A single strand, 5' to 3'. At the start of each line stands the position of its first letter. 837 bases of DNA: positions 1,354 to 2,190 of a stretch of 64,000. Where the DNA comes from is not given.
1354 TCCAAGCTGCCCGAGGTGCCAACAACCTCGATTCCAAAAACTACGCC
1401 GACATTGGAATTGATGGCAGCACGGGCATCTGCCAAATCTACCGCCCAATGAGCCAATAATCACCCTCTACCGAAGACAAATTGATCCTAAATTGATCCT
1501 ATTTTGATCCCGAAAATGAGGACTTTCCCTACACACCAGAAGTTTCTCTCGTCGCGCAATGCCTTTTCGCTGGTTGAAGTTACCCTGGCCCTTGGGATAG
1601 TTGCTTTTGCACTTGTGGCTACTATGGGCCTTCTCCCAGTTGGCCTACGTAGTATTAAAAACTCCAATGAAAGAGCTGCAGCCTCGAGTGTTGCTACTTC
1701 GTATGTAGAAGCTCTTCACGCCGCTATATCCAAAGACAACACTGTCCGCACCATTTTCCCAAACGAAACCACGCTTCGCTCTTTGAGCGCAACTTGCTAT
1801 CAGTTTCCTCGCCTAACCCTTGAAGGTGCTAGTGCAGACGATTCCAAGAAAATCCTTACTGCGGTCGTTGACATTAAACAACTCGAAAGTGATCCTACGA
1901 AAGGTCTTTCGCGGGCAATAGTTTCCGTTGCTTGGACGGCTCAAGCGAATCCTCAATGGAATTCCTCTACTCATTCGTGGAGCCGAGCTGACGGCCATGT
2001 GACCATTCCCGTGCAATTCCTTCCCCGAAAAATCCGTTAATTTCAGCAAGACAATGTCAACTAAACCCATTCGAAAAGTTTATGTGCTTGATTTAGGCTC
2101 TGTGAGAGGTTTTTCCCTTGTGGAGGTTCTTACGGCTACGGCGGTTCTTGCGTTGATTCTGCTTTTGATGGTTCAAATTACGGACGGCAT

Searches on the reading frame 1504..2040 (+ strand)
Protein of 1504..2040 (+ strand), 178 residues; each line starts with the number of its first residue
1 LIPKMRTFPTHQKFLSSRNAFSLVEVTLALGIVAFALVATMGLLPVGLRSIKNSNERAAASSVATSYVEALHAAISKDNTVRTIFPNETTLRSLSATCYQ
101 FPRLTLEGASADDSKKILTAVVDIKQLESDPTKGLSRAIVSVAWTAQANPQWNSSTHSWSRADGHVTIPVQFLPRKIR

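Call 6: search_protein_families(library=pfam, proteins=[window:1504-2040:+], max_evalue=0.1)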
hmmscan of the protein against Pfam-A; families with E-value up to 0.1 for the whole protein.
window:1504-2040:+ (178 aa): 2 families
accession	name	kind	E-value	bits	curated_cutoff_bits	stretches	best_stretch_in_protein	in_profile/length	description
PF07963.17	N_methyl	-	0.02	14.9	21.2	1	17-40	3-26/27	Prokaryotic N-terminal methylation motif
PF10646.14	Germane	-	0.023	15.7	23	0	59-97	26-64/117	Sporulation and spore germination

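Call 7: search_protein_families(library=ncbifam, proteins=[window:1504-2040:+], max_evalue=0.1)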
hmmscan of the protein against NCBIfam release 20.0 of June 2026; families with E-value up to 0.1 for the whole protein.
window:1504-2040:+ (178 aa): 6 families
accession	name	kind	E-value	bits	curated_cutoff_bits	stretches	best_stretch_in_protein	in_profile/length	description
TIGR02598.1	TIGR02598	subfamily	9.3e-12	45.4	51.4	1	20-133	1-105/151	Verru_Chthon cassette protein B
NF047828.1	T3SSXpsI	equivalog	0.00011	22.2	150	1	20-74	3-57/132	type II secretion system protein XpsI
TIGR02523.1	type_IV_pilV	equivalog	0.00019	21.9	52.2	1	21-126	4-109/139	type IV pilus modification protein PilV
NF007848.0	PRK10557.1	equivalog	0.0017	17.7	120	1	17-62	9-54/192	prepilin peptidase-dependent protein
NF041013.1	T4P_ComGE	equivalog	0.023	14.8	49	1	19-72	4-57/83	competence type IV pilus minor pilin ComGE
TIGR01707.1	gspI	equivalog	0.036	14.6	44.35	1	21-69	2-50/101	type II secretion system minor pseudopilin GspI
